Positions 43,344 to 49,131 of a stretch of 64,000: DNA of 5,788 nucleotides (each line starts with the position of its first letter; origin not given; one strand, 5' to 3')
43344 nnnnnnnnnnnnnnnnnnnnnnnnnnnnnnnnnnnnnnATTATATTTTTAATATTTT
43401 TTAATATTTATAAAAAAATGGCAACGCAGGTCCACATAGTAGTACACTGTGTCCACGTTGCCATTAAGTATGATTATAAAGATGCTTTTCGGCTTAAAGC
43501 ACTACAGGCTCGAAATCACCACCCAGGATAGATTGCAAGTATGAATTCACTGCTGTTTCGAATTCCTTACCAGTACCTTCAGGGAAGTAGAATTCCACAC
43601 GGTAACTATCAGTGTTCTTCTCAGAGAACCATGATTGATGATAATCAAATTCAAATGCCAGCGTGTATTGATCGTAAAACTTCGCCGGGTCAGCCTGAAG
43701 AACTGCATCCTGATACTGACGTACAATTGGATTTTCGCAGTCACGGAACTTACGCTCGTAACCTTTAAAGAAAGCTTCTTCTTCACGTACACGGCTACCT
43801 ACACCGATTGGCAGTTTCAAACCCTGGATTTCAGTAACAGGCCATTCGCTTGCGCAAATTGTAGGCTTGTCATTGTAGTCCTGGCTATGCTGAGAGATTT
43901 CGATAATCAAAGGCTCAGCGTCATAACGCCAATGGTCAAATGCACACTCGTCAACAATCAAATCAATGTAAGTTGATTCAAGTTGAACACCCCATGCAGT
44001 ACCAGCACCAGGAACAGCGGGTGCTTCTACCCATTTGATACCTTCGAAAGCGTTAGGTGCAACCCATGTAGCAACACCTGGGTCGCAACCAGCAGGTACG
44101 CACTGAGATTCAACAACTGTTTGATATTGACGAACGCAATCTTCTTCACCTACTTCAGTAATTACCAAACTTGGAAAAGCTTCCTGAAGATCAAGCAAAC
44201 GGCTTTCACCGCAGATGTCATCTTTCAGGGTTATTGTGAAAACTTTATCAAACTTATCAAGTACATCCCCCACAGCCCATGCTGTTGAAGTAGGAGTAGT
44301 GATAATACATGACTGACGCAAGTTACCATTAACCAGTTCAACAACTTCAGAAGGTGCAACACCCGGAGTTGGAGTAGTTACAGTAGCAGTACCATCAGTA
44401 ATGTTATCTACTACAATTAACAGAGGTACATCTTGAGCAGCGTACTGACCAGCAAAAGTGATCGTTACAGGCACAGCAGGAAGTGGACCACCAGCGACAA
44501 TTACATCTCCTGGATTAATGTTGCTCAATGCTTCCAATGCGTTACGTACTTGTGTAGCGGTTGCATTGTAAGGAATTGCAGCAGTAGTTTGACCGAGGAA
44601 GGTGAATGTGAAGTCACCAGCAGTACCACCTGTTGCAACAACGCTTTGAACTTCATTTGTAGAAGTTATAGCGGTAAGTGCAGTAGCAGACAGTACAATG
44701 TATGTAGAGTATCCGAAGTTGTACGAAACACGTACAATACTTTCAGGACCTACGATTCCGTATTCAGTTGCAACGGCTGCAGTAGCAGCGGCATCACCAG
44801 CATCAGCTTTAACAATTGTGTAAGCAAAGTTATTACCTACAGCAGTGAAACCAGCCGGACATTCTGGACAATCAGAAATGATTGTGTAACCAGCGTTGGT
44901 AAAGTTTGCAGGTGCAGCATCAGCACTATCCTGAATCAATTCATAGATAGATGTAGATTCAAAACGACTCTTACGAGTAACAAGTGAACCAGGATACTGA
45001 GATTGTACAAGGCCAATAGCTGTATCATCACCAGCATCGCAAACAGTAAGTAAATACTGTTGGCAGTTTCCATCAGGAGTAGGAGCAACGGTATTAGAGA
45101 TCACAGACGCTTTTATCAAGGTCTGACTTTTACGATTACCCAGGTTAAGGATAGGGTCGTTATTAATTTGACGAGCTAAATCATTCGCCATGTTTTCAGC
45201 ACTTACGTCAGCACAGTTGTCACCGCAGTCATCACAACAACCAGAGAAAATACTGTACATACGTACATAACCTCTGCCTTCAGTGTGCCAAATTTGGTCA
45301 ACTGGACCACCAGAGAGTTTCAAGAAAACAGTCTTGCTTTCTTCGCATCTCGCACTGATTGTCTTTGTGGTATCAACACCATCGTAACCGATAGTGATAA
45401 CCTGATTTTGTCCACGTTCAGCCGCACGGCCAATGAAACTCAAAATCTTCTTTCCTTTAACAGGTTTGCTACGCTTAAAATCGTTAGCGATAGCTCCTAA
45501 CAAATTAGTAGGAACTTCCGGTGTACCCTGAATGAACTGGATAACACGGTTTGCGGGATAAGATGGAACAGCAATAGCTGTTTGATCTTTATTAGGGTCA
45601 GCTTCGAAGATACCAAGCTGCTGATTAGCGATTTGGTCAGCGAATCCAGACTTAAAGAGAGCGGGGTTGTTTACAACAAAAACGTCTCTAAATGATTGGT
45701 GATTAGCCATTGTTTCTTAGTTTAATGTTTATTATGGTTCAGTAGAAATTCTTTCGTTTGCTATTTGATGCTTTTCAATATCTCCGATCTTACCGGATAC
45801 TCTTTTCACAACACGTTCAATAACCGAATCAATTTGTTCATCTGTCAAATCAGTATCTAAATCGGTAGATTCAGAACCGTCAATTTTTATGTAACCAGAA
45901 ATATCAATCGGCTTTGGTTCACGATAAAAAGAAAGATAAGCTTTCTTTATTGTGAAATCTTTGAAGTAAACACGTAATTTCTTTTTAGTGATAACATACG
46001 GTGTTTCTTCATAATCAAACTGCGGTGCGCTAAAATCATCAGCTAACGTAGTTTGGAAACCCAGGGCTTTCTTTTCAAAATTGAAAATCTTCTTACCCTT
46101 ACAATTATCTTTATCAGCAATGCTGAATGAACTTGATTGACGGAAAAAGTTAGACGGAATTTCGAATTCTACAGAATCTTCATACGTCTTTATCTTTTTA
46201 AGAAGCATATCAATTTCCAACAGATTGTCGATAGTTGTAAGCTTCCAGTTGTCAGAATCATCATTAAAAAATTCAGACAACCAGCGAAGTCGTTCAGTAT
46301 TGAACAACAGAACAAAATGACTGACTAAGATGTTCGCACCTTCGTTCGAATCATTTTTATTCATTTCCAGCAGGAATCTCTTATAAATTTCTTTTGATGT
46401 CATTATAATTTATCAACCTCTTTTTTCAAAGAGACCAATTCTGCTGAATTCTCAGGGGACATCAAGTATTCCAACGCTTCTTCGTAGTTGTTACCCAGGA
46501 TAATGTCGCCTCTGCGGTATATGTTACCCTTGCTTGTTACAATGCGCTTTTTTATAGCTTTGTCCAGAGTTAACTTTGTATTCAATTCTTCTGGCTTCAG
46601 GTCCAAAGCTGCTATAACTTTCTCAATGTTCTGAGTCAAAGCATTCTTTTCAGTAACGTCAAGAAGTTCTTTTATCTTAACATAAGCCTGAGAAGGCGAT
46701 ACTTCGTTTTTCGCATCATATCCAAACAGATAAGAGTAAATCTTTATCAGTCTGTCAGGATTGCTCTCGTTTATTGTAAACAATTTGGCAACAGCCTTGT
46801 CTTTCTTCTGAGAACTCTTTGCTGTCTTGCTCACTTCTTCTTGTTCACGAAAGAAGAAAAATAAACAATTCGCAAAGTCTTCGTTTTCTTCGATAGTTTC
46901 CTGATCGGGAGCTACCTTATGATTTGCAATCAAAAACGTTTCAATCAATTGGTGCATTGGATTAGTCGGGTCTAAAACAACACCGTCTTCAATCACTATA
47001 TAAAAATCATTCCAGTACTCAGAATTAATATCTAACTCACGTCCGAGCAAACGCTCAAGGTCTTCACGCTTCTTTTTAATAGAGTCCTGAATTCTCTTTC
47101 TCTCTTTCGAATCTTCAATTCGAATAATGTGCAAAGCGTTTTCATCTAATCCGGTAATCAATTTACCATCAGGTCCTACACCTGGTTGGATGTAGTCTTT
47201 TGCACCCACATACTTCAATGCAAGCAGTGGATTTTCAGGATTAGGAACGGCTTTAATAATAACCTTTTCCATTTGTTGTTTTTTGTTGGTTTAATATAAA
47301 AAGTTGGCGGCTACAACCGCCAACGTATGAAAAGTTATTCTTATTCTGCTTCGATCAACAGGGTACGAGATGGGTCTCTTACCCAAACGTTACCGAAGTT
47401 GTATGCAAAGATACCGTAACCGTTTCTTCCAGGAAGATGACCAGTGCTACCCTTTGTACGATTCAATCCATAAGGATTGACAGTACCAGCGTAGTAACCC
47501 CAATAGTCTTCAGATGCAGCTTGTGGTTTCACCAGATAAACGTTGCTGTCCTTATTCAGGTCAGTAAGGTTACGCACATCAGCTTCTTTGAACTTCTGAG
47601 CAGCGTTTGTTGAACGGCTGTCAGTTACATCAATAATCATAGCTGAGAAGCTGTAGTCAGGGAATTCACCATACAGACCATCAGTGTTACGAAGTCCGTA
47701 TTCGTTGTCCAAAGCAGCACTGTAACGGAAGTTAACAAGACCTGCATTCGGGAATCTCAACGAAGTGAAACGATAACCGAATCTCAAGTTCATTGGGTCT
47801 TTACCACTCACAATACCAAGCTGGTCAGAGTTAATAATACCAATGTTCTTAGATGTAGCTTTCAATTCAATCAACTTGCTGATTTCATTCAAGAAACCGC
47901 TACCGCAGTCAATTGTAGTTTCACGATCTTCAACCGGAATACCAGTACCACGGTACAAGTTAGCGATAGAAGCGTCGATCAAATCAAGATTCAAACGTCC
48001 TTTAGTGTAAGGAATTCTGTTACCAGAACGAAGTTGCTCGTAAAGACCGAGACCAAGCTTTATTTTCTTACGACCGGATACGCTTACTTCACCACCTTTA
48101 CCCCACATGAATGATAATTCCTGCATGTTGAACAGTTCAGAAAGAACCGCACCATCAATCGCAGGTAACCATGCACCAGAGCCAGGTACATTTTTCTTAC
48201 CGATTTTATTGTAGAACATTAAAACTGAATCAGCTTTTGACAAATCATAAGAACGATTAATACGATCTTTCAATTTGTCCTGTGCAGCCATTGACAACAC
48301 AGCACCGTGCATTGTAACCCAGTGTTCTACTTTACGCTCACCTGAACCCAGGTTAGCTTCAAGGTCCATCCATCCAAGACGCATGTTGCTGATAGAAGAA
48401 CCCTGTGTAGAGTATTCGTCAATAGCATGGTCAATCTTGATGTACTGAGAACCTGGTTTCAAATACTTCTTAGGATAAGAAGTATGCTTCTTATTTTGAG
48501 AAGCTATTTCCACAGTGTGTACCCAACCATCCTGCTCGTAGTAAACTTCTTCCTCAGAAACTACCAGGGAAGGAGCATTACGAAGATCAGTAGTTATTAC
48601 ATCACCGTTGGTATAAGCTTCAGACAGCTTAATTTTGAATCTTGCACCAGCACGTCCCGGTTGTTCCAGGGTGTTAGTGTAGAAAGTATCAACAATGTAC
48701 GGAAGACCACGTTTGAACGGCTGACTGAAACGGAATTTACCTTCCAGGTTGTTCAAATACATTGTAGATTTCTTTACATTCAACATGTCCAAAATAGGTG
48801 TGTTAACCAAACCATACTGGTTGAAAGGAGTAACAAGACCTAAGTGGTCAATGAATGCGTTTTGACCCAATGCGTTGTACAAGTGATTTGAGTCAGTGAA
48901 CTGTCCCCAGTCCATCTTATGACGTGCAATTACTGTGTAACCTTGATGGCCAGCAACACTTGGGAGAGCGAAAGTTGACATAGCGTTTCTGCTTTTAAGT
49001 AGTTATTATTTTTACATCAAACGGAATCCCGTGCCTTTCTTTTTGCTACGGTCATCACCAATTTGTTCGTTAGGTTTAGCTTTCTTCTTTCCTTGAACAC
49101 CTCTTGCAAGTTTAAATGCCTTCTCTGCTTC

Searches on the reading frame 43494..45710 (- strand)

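Call 11: search_protein_families(library=phrogs, proteins=[window:43494-45710:-], max_evalue=0.001)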
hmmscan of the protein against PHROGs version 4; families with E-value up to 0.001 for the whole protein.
window:43494-45710:- (738 aa): 4 families
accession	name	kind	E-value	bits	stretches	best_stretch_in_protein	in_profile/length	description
phrog_32037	-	unknown function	2e-19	70.4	2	9-347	8-344/650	-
phrog_5042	-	unknown function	8.4e-10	39.6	1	339-452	100-210/227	-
phrog_2839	-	tail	9.2e-08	32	1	346-450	55-158/581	tail sheath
phrog_10909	-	tail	1.6e-07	32.1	1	339-404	191-256/290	major tail protein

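Call 57: search_protein_families(library=pfam, proteins=[window:43494-45710:-], max_evalue=0.01)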
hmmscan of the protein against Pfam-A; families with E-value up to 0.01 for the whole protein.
window:43494-45710:- (738 aa): 0 families

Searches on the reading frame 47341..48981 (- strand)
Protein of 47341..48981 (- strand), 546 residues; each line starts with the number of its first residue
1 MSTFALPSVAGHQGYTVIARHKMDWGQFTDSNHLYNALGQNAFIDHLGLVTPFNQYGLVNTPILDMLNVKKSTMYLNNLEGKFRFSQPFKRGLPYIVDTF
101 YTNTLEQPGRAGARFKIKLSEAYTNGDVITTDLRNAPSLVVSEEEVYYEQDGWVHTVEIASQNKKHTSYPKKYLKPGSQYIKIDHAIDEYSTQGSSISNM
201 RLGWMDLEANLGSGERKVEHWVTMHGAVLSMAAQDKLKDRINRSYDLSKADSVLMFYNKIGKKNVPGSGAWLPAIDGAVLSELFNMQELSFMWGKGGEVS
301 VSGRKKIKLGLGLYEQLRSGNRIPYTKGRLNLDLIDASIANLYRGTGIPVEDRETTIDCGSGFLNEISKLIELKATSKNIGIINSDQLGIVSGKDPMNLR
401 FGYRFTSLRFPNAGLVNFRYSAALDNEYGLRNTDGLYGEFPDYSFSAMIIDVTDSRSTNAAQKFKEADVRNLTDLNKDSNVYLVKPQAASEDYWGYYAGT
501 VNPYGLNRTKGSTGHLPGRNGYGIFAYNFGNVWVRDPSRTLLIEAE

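Call 11: search_protein_families(library=phrogs, proteins=[window:47341-48981:-], max_evalue=0.001)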
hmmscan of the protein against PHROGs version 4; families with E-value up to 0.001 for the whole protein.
window:47341-48981:- (546 aa): 2 families
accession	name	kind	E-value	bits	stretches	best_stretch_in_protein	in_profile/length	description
phrog_35737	-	head and packaging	4.8e-27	95.8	1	30-544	35-558/568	virion structural protein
phrog_11589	-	head and packaging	1.8e-20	73.9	2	304-510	277-460/495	major head protein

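Call 28: search_dna_similar(query=window:47341-48981:-, collection=phages, mode=protein, max_rows=15)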
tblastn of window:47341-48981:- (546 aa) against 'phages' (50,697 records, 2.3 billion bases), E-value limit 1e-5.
Records with a match: 10; places in all: 10; records where one place covers at least 80% of the query: 10.
Best place of each record, by identity: <60% 10.
By first word of the organism name: Cellulophaga 7; Leptolyngbya 1; Bacteriophage 1; phage 1.
By host as written in the record: - 2; Cellulophaga baltica #18 2; Cellulophaga baltica #4 2; Cellulophaga baltica #17 2; Leptolyngbya boryana 1; Cellulophaga baltica #13 1.
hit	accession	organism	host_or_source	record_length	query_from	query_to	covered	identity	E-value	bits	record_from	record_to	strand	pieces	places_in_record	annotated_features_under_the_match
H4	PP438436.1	Leptolyngbya phage Lbo-JY46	Leptolyngbya boryana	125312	1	544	100%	41.8%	1e-110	368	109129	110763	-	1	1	hypothetical protein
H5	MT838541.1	Bacteriophage sp.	human fecal samples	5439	45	546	92%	26.6%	1e-28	127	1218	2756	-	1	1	record has no annotation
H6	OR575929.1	phage csAssE-Sib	human gut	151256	45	544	92%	25.8%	1e-23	112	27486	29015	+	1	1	major capsid protein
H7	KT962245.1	Cellulophaga phage phi4:1_13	Cellulophaga baltica #13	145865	30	544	94%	23.6%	2e-23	111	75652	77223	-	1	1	structural protein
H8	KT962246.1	Cellulophaga phage phi4:1_18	Cellulophaga baltica #18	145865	30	544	94%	23.6%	2e-23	111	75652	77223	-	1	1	structural protein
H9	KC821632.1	Cellulophaga phage phi4:1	Cellulophaga baltica #4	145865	30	544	94%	23.6%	2e-23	111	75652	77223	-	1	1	structural protein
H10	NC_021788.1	Cellulophaga phage phi4:1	Cellulophaga baltica #4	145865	30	544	94%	23.6%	2e-23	111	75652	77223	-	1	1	virion structural protein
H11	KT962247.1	Cellulophaga phage phi17:2_18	Cellulophaga baltica #18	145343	30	544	94%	23.6%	2e-23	111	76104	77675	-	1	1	structural protein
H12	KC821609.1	Cellulophaga phage phi17:2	Cellulophaga baltica #17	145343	30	544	94%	23.6%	2e-23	111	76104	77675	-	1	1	structural protein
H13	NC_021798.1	Cellulophaga phage phi17:2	Cellulophaga baltica #17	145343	30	544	94%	23.6%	2e-23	111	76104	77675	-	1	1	virion structural protein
